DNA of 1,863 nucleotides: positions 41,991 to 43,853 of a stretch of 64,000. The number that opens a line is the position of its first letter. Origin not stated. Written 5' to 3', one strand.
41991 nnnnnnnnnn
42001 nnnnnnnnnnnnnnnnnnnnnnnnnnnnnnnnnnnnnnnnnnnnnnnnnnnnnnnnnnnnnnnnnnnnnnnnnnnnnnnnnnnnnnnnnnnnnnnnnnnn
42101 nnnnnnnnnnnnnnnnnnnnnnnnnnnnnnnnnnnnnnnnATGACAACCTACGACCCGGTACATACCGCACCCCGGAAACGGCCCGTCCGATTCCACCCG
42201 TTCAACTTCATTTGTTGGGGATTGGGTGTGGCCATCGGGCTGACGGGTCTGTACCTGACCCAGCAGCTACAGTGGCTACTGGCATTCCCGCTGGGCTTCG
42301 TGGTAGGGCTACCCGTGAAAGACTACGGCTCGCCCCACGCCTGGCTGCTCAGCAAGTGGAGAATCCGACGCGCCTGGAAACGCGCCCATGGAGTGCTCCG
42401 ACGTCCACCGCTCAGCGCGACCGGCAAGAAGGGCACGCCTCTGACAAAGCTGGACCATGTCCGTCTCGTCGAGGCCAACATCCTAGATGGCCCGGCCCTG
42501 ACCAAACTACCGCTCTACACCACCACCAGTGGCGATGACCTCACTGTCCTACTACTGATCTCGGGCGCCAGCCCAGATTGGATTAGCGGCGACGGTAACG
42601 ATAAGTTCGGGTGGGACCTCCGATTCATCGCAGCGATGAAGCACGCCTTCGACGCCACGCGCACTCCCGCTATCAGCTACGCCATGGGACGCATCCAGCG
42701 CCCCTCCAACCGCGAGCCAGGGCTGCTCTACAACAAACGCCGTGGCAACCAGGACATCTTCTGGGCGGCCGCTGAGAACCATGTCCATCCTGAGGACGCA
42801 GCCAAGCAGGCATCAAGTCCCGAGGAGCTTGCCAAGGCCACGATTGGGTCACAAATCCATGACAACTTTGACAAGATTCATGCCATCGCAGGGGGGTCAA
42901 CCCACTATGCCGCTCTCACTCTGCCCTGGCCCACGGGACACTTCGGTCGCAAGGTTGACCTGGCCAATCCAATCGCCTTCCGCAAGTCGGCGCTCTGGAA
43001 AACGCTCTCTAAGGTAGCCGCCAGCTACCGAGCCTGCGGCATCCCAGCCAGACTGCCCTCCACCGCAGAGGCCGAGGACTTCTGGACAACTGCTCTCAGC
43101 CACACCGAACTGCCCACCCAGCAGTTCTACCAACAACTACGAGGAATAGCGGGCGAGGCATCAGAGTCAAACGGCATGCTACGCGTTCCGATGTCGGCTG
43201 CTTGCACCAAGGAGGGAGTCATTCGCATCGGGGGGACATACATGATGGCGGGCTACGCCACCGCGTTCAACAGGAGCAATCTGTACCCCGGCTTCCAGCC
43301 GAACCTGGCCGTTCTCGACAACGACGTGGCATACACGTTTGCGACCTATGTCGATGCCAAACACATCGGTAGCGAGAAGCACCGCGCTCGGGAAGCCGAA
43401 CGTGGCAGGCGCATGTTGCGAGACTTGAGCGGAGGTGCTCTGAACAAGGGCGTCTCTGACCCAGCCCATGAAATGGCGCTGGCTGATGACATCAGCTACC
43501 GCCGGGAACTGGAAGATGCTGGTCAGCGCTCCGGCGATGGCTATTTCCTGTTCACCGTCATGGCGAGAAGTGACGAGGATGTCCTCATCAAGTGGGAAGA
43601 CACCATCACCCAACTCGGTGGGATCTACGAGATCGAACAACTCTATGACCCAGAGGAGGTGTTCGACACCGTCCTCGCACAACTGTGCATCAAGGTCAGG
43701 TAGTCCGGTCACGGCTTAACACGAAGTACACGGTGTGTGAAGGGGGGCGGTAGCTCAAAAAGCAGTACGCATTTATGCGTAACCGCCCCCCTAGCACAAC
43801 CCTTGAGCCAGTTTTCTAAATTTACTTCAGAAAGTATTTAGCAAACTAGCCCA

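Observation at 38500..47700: GC-rich island with a Gram-positive/actinobacterial-type T4SS core but no relaxase, coupling protein or integrase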

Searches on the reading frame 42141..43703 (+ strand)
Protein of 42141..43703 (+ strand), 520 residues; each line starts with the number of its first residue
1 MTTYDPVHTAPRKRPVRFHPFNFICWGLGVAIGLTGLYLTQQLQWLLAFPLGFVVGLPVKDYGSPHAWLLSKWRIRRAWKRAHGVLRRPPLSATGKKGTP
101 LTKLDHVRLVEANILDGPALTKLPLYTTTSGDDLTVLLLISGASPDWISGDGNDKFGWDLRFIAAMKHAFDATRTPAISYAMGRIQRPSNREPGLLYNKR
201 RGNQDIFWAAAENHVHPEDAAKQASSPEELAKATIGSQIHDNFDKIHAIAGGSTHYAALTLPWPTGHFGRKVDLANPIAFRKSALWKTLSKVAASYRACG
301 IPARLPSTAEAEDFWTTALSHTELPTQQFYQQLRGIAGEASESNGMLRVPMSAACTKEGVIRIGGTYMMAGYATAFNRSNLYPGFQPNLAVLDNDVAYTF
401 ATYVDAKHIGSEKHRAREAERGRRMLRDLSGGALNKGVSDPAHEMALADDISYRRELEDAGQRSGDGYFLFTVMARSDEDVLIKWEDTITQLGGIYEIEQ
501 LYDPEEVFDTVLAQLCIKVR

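Call 4: search_protein_families(library=pfam, proteins=[window:42141-43703:+], max_evalue=0.1)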
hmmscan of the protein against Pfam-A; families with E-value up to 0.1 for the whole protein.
window:42141-43703:+ (520 aa): 0 families

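Call 44: search_protein_families(library=ncbifam, proteins=[window:42141-43703:+], max_evalue=0.1)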
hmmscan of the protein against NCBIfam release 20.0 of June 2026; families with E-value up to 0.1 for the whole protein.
window:42141-43703:+ (520 aa): 0 families

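Call 58: find_homologous_proteins(query=window:42141-43703:+)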
Query window:42141-43703:+ (520 aa): 3 proteins with E <= 0.001 among 8000 candidates.
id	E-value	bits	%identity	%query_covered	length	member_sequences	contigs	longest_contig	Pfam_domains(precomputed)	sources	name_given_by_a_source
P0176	0.0e+0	1211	100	100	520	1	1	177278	-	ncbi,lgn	-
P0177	1.9e-189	649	57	100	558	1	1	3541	-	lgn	-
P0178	6.6e-63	232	32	98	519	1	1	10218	-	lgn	-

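Call 61: find_homologous_proteins(query=A5)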
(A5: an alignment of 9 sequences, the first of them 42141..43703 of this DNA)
Query A5 (9 sequences) (520 aa, profile of the alignment): 3 proteins with E <= 0.001 among 8000 candidates.
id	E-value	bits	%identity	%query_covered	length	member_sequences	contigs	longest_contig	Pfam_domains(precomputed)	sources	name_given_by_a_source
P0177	2.2e-208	711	57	100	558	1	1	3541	-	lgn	-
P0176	3.8e-206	704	100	100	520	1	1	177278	-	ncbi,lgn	-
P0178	2.1e-197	675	32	98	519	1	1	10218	-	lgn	-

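Call 72: predict_structure(alignment_id=A6)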
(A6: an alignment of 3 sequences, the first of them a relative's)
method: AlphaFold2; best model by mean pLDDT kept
length: 520 residues; sequences in the alignment: 3
mean_pLDDT: 48.4   pTM: 0.42
mean pLDDT of the five models: 48.4, 46.7, 42.9, 39.5, 32.0
residues with pLDDT >= 90: 0; 70-90: 75; 50-70: 136; < 50: 309
segments of 3 or more residues with pLDDT < 50: 1-18, 56-72, 74-104, 142-160, 181-254, 316-355, 374-421, 423-447, 449-470, 491-497, 517-520
pLDDT, mean of each block of 10 residues (from residue 1): 30 42 67 73 62 49 46 45 32 34 56 76 74 72 38 37 60 59 34 27 30 38 36 28 31 55 77 86 84 76 68 50 30 27 25 49 53 40 26 33 40 40 46 41 45 40 37 56 58 50 58 49
secondary structure, 60 per line:
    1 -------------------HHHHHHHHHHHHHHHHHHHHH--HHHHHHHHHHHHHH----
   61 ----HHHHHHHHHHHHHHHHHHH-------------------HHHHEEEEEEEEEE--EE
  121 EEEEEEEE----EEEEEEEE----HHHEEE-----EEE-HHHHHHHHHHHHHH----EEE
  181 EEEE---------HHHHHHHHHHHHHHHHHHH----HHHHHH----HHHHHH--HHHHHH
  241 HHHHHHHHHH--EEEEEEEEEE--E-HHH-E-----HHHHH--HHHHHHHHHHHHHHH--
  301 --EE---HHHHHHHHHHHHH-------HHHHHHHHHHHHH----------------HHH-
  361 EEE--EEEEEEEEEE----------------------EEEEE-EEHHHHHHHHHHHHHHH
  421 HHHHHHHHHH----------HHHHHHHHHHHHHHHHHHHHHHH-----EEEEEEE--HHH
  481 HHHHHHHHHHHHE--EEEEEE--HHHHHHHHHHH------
elements in order: H20-40 H43-56 H65-83 H103-106 E107-116 E119-128 E133-140 E148-150 E156-158 H160-173 E178-184 H194-212 H217-222 H227-232 H235-250 E253-262 H277-281 H284-298 H308-320 H328-340 E361-363 E366-375 E398-402 H406-430 H441-463 E469-475 H478-492 E496-501 H504-514

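Call 77: fold_search(model_id=the predicted structure, library=pdb)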
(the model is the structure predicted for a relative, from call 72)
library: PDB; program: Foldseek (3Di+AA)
matches with E <= 10: 106; with E <= 0.001: 6
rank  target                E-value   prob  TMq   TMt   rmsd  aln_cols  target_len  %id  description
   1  8rtd_h                5.4e-04  1.00  0.28  0.31  14.6       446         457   10  Stalk-Arches-IMC structure from the fully-assembled R388 type IV secretion system determined by cryo-EM. (released 2024-06-19)
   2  8rtb_B                7.8e-04  1.00  0.29  0.24  14.6       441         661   10  Extended inner membrane complex (IMC) protomer structure (TrwM/VirB3-TrwK/VirB4-TrwI/VirB6-TrwG/VirB8-TrwE/VirB10) fro (released 2024-06-19)
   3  8rtd_V                8.7e-04  0.99  0.28  0.22  14.8       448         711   10  Stalk-Arches-IMC structure from the fully-assembled R388 type IV secretion system determined by cryo-EM. (released 2024-06-19)
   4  8rtb_A                9.1e-04  0.99  0.29  0.22  14.8       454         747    9  Extended inner membrane complex (IMC) protomer structure (TrwM/VirB3-TrwK/VirB4-TrwI/VirB6-TrwG/VirB8-TrwE/VirB10) fro (released 2024-06-19)
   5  8rtd_O                9.1e-04  0.99  0.29  0.21  14.8       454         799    9  Stalk-Arches-IMC structure from the fully-assembled R388 type IV secretion system determined by cryo-EM. (released 2024-06-19)
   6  8rtd_T                9.1e-04  0.99  0.29  0.21  14.8       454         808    9  Stalk-Arches-IMC structure from the fully-assembled R388 type IV secretion system determined by cryo-EM. (released 2024-06-19)
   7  8rtd_P                1.0e-03  0.99  0.28  0.21  14.7       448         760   10  Stalk-Arches-IMC structure from the fully-assembled R388 type IV secretion system determined by cryo-EM. (released 2024-06-19)
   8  7o42_A                1.5e-03  0.99  0.28  0.17  14.2       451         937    8  TrwK/VirB4unbound trimer of dimers complex (with Hcp1) from the R388 type IV secretion system determined by cryo-EM. (released 2022-06-22)
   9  8rtd_g                3.2e-03  0.99  0.27  0.20  15.9       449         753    9  Stalk-Arches-IMC structure from the fully-assembled R388 type IV secretion system determined by cryo-EM. (released 2024-06-19)
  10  7o41_A                4.0e-03  0.99  0.32  0.24  13.1       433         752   10  Hexameric composite model of the Inner Membrane Complex (IMC) with the Arches from the fully-assembled R388 type IV se (released 2022-06-22)
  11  7o42_E                4.2e-03  0.98  0.28  0.18  13.7       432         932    9  TrwK/VirB4unbound trimer of dimers complex (with Hcp1) from the R388 type IV secretion system determined by cryo-EM. (released 2022-06-22)
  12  7o41_B                5.2e-03  0.99  0.32  0.26  12.3       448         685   10  Hexameric composite model of the Inner Membrane Complex (IMC) with the Arches from the fully-assembled R388 type IV se (released 2022-06-22)
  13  7ung_5                1.7e-01  0.10  0.14  0.18  24.5       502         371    9  48-nm repeat of the human respiratory doublet microtubule (released 2022-10-05)
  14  6e2q_B                1.3e+00  0.12  0.07  0.08  16.2       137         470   14  Structure of human JAK2 FERM/SH2 in complex with Erythropoietin Receptor (released 2018-08-08)
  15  7rro_5                1.3e+00  0.03  0.13  0.16  22.9       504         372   10  Structure of the 48-nm repeat doublet microtubule from bovine tracheal cilia (released 2021-10-27)
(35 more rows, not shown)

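Call 122: search_protein_families(library=phrogs, proteins=[window:42141-43703:+], max_evalue=0.001)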
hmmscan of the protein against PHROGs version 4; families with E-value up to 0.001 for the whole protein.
window:42141-43703:+ (520 aa): 0 families

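Call 123: search_protein_families(library=padloc, proteins=[window:42141-43703:+], max_evalue=0.001)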
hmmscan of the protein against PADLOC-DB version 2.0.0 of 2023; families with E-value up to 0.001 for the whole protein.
window:42141-43703:+ (520 aa): 0 families
